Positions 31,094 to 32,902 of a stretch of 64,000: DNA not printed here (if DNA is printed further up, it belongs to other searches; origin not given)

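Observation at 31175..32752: Phage-borne flotillin-like SPFH protein with its own terminator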

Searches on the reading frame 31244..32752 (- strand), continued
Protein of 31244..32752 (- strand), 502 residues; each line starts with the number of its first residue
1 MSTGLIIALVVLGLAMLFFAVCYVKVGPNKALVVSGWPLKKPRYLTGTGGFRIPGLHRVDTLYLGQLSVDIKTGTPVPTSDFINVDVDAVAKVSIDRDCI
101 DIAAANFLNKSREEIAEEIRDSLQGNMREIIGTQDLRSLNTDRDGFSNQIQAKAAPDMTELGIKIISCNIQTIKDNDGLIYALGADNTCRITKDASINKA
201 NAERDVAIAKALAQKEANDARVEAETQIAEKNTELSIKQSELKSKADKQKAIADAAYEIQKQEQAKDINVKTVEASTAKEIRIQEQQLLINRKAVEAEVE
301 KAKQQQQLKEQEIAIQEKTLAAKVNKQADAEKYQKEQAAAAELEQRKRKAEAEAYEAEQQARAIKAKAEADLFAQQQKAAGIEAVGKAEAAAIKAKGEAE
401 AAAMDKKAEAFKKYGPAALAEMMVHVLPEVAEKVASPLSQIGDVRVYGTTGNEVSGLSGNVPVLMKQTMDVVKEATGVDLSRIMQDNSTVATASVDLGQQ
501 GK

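Call 79: search_dna_similar(query=L054:11518-13326:+, collection=phages, mode=protein, max_rows=12)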
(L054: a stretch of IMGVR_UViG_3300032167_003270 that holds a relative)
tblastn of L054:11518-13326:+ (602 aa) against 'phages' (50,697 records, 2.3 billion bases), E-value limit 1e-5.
Records with a match: 195; places in all: 200; records where one place covers at least 80% of the query: 14.
Best place of each record, by identity: <60% 195.
By first word of the organism name: Mycobacterium 34; Pseudomonas 28; Vibrio 17; Rhodobacter 16; Bacteriophage 12; Listeria 7; Rhizobium 6; Stenotrophomonas 6; Klebsiella 5; Acidianus 4; and 32 more.
By host as written in the record: - 26; Mycobacterium smegmatis mc2 155 18; Rhodobacter capsulatus YW1 16; Pseudomonas aeruginosa 9; Listeria monocytogenes 7; Mycobacterium smegmatis mc2155 6; Pseudomonas aeruginosa PAO1 5; Klebsiella pneumoniae 5; and 72 more.
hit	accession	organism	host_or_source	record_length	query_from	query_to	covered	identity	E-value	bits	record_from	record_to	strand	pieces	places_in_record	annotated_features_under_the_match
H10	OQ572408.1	Pseudomonas phage Y6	Pseudomonas aeruginosa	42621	63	598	89%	33.2%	7e-88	304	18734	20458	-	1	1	record has no annotation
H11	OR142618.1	Pseudomonas phage Callisto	Pseudomonas aeruginosa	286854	86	598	85%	34.4%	5e-74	264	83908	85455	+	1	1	ftsH: ATP-dependent zinc metalloprotease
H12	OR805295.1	Pseudomonas phage Paride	Pseudomonas aeruginosa PAO1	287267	86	598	85%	34.2%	1e-73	262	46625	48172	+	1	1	hypothetical protein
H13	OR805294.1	Pseudomonas phage Ettore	Pseudomonas aeruginosa PAO1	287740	86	598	85%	34.2%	1e-73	262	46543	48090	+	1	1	hypothetical protein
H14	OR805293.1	Pseudomonas phage Deifobo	Pseudomonas aeruginosa PAO1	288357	86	598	85%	34.2%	3e-73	261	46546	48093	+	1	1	hypothetical protein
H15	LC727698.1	Pseudomonas phage sp. 30-3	Pseudomonas aeruginosa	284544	86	598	85%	34.0%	1e-74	265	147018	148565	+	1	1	ftsH: ATP-dependent zinc metalloprotease FtsH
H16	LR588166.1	Pseudomonas phage vB_PaeM_MIJ3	-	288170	86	598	85%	34.0%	2e-73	262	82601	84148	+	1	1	ftsH: ATP-dependent zinc metalloprotease FtsH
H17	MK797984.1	Pseudomonas phage vB_PaeM_PA5oct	-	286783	86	598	85%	34.0%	2e-73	262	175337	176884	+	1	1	cell division protein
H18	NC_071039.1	Pseudomonas phage vB_PaeM_PA5oct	-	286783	86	598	85%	34.0%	2e-73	262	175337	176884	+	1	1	cell division protein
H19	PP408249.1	Pseudomonas phage vB_Pa-PAC2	Pseudomonas aeruginosa PAO1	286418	86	598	85%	34.0%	2e-73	261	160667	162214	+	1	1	cell division-associated ATP-dependent zinc metalloprotease FtsH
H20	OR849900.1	Staphylococcus phage SA 1298 Kay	Staphylococcus aureus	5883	134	598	77%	37.4%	1e-90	312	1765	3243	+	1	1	record has no annotation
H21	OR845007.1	Staphylococcus phage SA 1306 Kay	Staphylococcus aureus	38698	134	598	77%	37.4%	1e-90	312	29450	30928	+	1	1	record has no annotation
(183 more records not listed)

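Call 80: search_dna_similar(query=L054:7698-9053:+, collection=phages, mode=protein, max_rows=12)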
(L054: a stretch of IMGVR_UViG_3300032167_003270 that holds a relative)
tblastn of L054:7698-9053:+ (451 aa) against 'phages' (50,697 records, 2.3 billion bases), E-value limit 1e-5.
Records with a match: 14; places in all: 14; records where one place covers at least 80% of the query: 13.
Best place of each record, by identity: <60% 14.
By first word of the organism name: Bacteriophage 3; Salmonella 3; Acinetobacter 2; Listeria 2; Staphylococcus 2; Escherichia 1; Enterococcus 1.
By host as written in the record: - 5; Homo sapiens 2; Listeria monocytogenes 2; Staphylococcus aureus 2; Salmonella enterica subsp. enterica serovar Kentucky 1; Escherichia coli O157:H7 ATCC 43895 1; Enterococcus faecalis 1.
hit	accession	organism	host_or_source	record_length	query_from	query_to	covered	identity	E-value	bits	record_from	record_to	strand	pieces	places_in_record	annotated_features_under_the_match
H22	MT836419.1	Bacteriophage sp.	human fecal samples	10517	6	428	94%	33.8%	1e-40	160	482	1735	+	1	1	record has no annotation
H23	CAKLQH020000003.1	Acinetobacter phage MD-2021a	not known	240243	26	389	81%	33.8%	8e-45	173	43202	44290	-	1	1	secY: preprotein translocase membrane subunit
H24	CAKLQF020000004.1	Acinetobacter phage MD-2021a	not known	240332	26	389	81%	33.8%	8e-45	173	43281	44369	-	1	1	secY: preprotein translocase membrane subunit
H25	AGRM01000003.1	Salmonella enterica subsp. houtenae str. ATCC BAA-1581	Homo sapiens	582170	14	389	83%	31.7%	6e-40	159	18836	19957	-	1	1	preprotein translocase, SecY subunit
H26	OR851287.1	Salmonella phage S.Kent 1-2-1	Salmonella enterica subsp. enterica ...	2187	14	389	83%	31.7%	2e-40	158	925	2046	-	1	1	record has no annotation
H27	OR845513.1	Escherichia phage ECO95 1-6-1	Escherichia coli O157:H7 ATCC 43895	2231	14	389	83%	31.7%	2e-40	158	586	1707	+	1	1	record has no annotation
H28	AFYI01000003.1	Salmonella enterica subsp. enterica serovar Infantis str. ...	Homo sapiens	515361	14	389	83%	31.7%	7e-40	158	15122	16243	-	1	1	preprotein translocase, SecY subunit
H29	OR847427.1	Listeria phage LM 4-11-1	Listeria monocytogenes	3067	7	395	86%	30.3%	2e-38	154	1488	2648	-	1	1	record has no annotation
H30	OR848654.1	Listeria phage LM 4-14-1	Listeria monocytogenes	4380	7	395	86%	30.3%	3e-38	154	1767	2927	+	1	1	record has no annotation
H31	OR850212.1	Staphylococcus phage SA 1298 Kay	Staphylococcus aureus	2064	9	395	86%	30.3%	3e-39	155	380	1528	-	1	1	record has no annotation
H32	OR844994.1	Staphylococcus phage SA 1306 Kay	Staphylococcus aureus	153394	9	395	86%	30.3%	1e-38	155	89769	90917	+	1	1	record has no annotation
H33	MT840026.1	Bacteriophage sp.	human fecal samples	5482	8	387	84%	30.6%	7e-34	140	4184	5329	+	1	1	record has no annotation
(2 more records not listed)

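Call 81: search_dna_similar(query=L054:13384-18567:+, collection=phages, mode=protein, max_rows=10)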
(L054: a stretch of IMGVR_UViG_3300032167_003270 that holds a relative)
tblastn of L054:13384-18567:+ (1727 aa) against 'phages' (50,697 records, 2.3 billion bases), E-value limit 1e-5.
Records with a match: 127; places in all: 149; records where one place covers at least 80% of the query: 0.
Best place of each record, by identity: <60% 127.
By first word of the organism name: Klebsiella 47; Enterococcus 28; Bacteriophage 19; Salmonella 10; Yersinia 4; Escherichia 3; Erwinia 3; Cronobacter 2; Lactococcus 2; Staphylococcus 2; and 7 more.
By host as written in the record: - 35; Klebsiella pneumoniae K42 8; Klebsiella pneumoniae K47 6; Enterococcus faecalis 6; Raoultella planticola K57 (synonym: Klebsiella planticola) 5; Enterococcus sp. 5; Klebsiella pneumoniae 4; Klebsiella pneumoniae K21 4; and 41 more.
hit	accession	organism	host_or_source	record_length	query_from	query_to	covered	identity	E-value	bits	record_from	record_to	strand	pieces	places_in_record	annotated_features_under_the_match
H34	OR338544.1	Caudoviricetes sp.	Bos mutus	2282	185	1008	45%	24.8%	4e-21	195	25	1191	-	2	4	hypothetical protein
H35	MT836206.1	Bacteriophage sp.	human fecal samples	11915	283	969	40%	27.1%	3e-27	235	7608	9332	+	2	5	record has no annotation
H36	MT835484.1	Bacteriophage sp.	human fecal samples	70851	160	978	47%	22.5%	3e-18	98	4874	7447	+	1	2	record has no annotation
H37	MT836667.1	Bacteriophage sp.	human fecal samples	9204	280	959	39%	24.3%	2e-14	150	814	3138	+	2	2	record has no annotation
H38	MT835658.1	Bacteriophage sp.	human fecal samples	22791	163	1007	39%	23.5%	4e-16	156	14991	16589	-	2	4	record has no annotation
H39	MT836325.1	Bacteriophage sp.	human fecal samples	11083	183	822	37%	24.1%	8e-27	126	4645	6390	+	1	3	record has no annotation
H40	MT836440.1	Bacteriophage sp.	human fecal samples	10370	220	792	30%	27.7%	1e-14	146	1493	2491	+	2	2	record has no annotation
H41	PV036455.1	Lachnospiraceae phage IMGVR 15430980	Lachnospiraceae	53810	156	785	29%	27.6%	1e-11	138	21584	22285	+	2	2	hypothetical protein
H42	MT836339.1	Bacteriophage sp.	human fecal samples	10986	222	765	28%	27.3%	2e-13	153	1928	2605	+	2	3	record has no annotation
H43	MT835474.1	Bacteriophage sp.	human fecal samples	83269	257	794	31%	22.4%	4e-13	81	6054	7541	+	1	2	record has no annotation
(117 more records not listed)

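Call 82: search_solved_structures(query=L054:13384-18567:+, max_evalue=0.001)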
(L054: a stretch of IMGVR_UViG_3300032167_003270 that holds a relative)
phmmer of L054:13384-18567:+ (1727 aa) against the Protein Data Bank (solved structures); distinct sequences matched with E-value up to 0.001: 30.
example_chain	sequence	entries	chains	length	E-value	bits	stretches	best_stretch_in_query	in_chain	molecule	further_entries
4fs7_A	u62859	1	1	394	5.6e-30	106.8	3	340-447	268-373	Uncharacterized protein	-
4gt6_A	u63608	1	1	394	8.9e-27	96.2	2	184-354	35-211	Cell surface protein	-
4fdw_A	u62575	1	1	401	8.7e-17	63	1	198-425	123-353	leucine rich hypothetical protein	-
4h09_A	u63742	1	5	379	5.5e-15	57.1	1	660-779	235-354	Hypothetical leucine rich repeat protein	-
4cp6_A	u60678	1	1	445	6.8e-15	56.8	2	702-814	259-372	CHOLINE BINDING PROTEIN PCPA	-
4fd0_A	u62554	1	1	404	1.3e-12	49.2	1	198-424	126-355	Leucine rich hypothetical protein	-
6mlx_A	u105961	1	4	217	5.6e-11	43.8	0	366-403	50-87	Leucine-rich repeat protein TpLRR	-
7quz_AAA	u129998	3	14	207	1.4e-10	42.5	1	1490-1575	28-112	Beta-1,3-glucanase bglH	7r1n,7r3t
4li1_B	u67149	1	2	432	3.6e-08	34.5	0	661-790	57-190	Leucine-rich repeat-containing G-protein coupled receptor 4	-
4qxe_A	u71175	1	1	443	4.2e-08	34.2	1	548-788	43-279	Leucine-rich repeat-containing G-protein coupled receptor 4, linker, Variable lymphocyte r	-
4li2_A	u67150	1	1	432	8.5e-08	33.2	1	661-818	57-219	Leucine-rich repeat-containing G-protein coupled receptor 4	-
4kt1_A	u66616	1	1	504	1.8e-07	32.1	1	547-788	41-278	Leucine-rich repeat-containing G-protein coupled receptor 4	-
4ufr_A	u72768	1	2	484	4.7e-07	30.8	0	903-971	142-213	LEUCINE-RICH REPEAT-CONTAINING G-PROTEIN COUPLED RECEPTOR 5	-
4ufs_A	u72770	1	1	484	4.7e-07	30.8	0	903-971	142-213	LEUCINE-RICH REPEAT-CONTAINING G-PROTEIN COUPLED RECEPTOR 5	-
4kng_A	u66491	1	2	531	7.1e-07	30.2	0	903-971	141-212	Leucine-rich repeat-containing G-protein coupled receptor 5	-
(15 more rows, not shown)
